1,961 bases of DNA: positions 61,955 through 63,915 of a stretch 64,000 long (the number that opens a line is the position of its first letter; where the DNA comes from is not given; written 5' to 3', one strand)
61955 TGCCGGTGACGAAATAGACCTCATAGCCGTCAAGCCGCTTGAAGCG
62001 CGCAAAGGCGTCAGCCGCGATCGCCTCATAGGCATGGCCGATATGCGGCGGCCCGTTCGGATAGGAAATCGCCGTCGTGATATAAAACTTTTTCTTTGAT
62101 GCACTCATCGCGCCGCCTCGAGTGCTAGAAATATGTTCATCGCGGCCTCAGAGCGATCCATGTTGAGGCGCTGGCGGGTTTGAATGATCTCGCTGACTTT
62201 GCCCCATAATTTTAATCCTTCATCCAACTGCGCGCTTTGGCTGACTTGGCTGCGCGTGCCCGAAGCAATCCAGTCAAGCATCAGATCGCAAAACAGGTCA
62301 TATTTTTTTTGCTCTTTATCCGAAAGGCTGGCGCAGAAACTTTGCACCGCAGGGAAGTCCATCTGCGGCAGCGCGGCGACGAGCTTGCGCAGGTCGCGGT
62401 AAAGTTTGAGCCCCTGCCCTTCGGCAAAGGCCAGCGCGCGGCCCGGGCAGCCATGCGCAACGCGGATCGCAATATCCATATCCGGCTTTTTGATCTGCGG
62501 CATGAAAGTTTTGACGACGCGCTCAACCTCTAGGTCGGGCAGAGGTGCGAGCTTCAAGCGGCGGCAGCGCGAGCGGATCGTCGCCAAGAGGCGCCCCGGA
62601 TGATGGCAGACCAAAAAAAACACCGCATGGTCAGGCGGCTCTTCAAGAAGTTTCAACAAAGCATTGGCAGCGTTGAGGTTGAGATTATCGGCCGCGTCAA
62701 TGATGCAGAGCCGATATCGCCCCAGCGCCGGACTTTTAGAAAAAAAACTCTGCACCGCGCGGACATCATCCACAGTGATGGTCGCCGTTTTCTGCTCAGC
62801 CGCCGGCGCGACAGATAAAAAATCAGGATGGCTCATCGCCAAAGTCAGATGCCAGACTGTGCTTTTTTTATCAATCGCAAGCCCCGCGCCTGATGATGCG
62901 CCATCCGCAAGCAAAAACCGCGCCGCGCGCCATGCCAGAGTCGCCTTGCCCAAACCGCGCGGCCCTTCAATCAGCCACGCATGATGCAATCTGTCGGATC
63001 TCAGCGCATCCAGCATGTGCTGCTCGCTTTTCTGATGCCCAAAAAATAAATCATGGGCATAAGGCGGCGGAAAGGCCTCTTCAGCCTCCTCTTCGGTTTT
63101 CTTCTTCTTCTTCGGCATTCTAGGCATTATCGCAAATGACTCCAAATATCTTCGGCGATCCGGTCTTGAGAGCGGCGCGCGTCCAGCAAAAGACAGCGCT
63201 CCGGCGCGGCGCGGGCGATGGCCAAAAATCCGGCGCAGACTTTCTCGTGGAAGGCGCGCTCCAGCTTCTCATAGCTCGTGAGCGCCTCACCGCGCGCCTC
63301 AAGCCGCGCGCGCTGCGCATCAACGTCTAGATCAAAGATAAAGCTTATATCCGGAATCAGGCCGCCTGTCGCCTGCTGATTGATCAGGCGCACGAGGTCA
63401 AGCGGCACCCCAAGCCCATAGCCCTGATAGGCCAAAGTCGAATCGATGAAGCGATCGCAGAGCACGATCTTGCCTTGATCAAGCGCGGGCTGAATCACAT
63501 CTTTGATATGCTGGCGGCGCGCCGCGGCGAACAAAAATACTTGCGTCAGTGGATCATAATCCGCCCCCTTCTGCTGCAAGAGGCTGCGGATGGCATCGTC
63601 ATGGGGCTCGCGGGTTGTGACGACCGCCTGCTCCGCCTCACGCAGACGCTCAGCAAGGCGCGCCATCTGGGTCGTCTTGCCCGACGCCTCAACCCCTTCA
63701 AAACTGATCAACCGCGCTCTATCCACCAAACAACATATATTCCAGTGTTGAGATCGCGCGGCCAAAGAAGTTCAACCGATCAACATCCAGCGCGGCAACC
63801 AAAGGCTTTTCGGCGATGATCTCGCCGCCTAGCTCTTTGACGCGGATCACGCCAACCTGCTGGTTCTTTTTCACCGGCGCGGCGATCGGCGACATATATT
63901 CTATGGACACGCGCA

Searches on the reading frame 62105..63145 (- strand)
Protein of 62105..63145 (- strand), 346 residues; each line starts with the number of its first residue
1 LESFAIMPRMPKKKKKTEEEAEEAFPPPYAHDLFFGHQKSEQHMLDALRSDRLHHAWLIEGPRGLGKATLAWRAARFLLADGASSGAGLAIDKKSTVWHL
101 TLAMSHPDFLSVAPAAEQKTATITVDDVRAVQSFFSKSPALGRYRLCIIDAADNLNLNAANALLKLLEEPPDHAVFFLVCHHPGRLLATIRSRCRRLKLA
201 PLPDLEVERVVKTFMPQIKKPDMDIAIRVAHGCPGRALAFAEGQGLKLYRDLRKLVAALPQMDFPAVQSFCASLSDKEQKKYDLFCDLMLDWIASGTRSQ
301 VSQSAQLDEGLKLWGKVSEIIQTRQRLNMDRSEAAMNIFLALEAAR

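Call 59: search_protein_families(library=pfam, proteins=[window:62105-63145:-], max_evalue=0.0001)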
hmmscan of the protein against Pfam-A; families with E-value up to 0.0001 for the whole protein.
window:62105-63145:- (346 aa): 1 family
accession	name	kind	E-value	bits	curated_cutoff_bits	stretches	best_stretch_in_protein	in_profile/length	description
PF13177.12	DNA_pol3_delta2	-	1.6e-37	129.4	27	1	37-202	2-160/161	DNA polymerase III, delta subunit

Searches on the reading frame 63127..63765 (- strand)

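Call 59: search_protein_families(library=pfam, proteins=[window:63127-63765:-], max_evalue=0.0001)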
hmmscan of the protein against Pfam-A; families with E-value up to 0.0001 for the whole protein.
window:63127-63765:- (212 aa): 2 families
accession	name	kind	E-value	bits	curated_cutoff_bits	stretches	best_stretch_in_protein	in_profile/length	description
PF02223.23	Thymidylate_kin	-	1e-41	143.1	27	1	22-207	1-185/185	Thymidylate kinase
PF13521.12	AAA_28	-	2e-07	31.8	27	1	20-174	2-148/164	AAA domain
